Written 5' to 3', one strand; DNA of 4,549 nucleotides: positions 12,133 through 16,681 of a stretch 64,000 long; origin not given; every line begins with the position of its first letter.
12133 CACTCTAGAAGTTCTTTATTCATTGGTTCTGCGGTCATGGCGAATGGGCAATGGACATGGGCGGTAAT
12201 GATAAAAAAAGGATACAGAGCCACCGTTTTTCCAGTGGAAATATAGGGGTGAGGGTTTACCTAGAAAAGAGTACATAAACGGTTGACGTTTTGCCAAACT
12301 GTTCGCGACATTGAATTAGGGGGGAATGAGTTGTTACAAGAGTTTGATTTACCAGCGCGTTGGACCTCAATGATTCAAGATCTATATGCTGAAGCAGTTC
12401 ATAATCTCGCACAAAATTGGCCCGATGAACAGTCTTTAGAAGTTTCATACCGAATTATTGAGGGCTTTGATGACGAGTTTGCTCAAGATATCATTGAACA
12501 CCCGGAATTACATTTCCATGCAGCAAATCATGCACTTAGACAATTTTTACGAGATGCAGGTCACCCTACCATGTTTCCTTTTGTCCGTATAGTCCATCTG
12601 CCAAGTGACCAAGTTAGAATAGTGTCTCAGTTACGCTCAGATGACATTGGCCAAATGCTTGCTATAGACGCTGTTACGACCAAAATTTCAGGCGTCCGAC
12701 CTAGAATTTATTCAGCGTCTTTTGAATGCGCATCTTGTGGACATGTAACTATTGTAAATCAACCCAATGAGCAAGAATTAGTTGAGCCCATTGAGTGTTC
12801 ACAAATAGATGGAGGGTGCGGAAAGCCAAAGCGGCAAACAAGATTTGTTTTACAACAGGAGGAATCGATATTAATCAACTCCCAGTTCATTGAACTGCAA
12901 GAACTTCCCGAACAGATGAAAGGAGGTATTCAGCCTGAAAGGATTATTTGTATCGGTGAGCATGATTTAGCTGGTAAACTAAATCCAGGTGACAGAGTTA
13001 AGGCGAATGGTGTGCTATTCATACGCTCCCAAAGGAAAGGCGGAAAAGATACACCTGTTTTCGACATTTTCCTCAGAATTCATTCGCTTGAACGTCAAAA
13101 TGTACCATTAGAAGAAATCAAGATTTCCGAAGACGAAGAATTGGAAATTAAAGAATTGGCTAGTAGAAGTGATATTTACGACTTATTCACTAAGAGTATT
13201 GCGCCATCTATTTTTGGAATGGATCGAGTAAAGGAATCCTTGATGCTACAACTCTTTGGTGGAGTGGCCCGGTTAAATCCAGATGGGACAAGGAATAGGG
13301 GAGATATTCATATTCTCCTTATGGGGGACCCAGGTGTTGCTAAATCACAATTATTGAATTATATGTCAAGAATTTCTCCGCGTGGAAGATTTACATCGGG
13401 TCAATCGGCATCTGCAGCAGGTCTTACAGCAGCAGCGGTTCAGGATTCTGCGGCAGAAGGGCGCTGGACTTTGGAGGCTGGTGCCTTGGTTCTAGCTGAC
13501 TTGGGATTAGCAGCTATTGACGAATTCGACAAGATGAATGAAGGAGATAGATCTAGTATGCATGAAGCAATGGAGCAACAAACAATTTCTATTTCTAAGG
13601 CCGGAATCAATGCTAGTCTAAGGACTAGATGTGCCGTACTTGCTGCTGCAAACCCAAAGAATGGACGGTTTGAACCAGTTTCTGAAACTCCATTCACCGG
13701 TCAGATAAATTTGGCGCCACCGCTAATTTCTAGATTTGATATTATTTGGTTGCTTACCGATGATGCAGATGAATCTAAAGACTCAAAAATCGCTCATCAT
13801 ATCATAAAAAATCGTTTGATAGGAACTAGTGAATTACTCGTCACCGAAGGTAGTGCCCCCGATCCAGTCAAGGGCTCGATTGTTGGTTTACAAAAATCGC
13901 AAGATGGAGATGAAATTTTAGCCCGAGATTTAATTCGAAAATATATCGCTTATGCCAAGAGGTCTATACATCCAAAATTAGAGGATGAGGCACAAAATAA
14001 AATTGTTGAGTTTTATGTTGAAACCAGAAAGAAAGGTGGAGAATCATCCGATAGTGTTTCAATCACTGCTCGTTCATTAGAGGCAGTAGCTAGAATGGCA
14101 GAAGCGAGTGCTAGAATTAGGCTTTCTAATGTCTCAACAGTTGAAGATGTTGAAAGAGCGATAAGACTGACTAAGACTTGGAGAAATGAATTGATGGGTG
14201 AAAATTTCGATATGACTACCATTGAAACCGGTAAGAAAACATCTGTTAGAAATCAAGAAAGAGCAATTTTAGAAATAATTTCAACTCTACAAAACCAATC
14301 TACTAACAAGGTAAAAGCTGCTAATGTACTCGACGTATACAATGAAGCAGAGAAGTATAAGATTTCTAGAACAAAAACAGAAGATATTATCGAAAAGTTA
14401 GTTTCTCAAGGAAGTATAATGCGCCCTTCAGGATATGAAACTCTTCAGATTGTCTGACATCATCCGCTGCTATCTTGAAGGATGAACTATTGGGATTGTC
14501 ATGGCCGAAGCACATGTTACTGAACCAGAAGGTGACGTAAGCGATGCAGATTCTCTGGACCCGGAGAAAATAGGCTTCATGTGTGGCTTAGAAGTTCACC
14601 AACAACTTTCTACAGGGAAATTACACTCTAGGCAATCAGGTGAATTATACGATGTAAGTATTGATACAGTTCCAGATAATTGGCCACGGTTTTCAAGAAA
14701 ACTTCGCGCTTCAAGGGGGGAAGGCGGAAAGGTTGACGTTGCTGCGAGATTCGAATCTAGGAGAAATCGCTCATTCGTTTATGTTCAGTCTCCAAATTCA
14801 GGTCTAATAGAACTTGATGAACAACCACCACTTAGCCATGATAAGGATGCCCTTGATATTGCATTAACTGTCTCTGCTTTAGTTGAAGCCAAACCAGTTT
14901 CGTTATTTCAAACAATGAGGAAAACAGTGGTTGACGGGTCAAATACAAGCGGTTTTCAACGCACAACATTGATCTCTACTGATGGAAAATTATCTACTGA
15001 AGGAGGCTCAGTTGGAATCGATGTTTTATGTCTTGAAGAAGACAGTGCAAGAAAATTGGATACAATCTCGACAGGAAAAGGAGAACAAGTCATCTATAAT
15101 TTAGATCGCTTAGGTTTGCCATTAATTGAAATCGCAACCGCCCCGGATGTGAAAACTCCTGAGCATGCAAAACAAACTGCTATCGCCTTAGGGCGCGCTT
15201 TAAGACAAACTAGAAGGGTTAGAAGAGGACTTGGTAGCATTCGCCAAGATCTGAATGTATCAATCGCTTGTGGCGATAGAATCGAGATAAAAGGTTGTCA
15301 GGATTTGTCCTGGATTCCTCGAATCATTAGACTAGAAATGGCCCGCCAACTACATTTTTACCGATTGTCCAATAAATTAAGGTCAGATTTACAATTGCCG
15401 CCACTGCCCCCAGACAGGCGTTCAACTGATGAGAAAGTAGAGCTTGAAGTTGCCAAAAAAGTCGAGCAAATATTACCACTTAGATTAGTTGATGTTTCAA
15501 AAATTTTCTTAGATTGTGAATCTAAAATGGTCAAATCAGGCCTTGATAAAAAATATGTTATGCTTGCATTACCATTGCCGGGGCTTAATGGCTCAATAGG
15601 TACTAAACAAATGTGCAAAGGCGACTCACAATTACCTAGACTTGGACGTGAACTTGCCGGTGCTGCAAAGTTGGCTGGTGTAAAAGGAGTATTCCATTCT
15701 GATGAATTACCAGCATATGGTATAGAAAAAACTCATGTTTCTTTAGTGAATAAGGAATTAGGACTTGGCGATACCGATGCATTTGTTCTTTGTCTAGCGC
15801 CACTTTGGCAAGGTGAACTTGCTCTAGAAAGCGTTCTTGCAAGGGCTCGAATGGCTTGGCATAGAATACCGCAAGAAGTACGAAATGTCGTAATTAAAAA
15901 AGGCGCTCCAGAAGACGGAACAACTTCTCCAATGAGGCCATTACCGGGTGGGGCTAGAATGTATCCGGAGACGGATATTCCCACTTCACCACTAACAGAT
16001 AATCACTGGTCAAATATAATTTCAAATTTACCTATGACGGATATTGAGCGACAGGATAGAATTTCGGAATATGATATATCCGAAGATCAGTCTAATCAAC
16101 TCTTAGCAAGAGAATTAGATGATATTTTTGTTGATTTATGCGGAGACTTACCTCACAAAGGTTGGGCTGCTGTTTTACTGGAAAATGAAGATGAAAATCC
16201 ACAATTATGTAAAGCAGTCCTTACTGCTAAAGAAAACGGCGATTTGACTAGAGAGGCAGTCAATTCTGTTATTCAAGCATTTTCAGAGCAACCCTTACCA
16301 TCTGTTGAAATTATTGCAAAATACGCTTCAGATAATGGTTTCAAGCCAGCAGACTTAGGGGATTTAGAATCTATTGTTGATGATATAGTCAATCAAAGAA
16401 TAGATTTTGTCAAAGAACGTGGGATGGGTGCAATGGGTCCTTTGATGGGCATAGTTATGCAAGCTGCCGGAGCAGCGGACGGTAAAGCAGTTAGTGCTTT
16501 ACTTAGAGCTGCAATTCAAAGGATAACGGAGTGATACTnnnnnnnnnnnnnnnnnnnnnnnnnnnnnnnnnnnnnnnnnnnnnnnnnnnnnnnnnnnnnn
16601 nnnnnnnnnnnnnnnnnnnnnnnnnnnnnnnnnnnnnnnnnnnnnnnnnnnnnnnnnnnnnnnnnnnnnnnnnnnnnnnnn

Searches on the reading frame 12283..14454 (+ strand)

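Call 41: search_protein_families(library=pfam, proteins=[window:12283-14454:+], max_evalue=0.001)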
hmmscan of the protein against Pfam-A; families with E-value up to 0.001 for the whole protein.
window:12283-14454:+ (724 aa): 7 families
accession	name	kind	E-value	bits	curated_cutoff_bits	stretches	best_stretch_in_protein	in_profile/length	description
PF00493.29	MCM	-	1.4e-90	302.8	23.3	1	287-510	3-223/224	MCM P-loop domain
PF17855.7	MCM_lid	-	2.4e-27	95.7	27.4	1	549-632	1-85/87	MCM AAA-lid domain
PF17207.9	MCM_OB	-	2e-22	79.8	24.8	1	116-246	4-123/126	MCM OB domain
PF01078.27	Mg_chelatase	-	1e-06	28.8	20.3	1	393-460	93-160/207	Magnesium chelatase, subunit ChlI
PF07726.17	AAA_3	-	1.7e-05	25.1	27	1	343-459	1-113/131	ATPase family associated with various cellular activities (AAA)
PF14551.11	MCM_N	-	5.7e-05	23.9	24.9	1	33-92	19-76/95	MCM N-terminal domain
PF21120.3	MCM_WH_arc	-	0.00028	21.3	26.1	1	660-716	4-58/63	Archaeal MCM, winged-helix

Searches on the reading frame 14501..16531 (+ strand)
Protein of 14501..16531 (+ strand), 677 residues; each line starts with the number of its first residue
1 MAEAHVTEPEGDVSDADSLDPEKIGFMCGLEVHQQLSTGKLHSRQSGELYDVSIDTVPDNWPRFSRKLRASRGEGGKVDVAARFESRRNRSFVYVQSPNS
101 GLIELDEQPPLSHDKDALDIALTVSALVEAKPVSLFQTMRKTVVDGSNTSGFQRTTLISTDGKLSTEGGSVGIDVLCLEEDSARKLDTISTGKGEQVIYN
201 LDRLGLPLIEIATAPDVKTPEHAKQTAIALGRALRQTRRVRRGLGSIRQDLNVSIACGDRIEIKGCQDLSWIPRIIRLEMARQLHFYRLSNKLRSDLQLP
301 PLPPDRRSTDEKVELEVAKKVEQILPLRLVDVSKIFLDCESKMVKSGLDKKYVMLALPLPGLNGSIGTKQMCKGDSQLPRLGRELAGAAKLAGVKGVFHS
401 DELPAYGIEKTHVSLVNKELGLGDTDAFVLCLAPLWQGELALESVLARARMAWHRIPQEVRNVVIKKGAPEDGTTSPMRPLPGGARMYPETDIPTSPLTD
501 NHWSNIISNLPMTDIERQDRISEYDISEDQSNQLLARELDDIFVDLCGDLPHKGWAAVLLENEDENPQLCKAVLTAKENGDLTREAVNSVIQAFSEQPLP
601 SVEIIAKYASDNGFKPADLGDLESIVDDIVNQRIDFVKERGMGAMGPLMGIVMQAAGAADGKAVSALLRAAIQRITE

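Call 41: search_protein_families(library=pfam, proteins=[window:14501-16531:+], max_evalue=0.001)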
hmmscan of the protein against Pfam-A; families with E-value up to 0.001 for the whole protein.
window:14501-16531:+ (677 aa): 3 families
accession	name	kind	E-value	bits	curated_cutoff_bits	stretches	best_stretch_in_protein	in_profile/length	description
PF02934.20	GatB_N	-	7.1e-40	137.4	23.4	1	27-501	2-274/277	GatB/GatE catalytic domain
PF02637.23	GatB_Yqey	-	1.9e-07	31.5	27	1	570-671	45-147/148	GatB domain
PF09424.15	YqeY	-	9.6e-05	22.9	27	1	614-670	86-141/143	Yqey-like protein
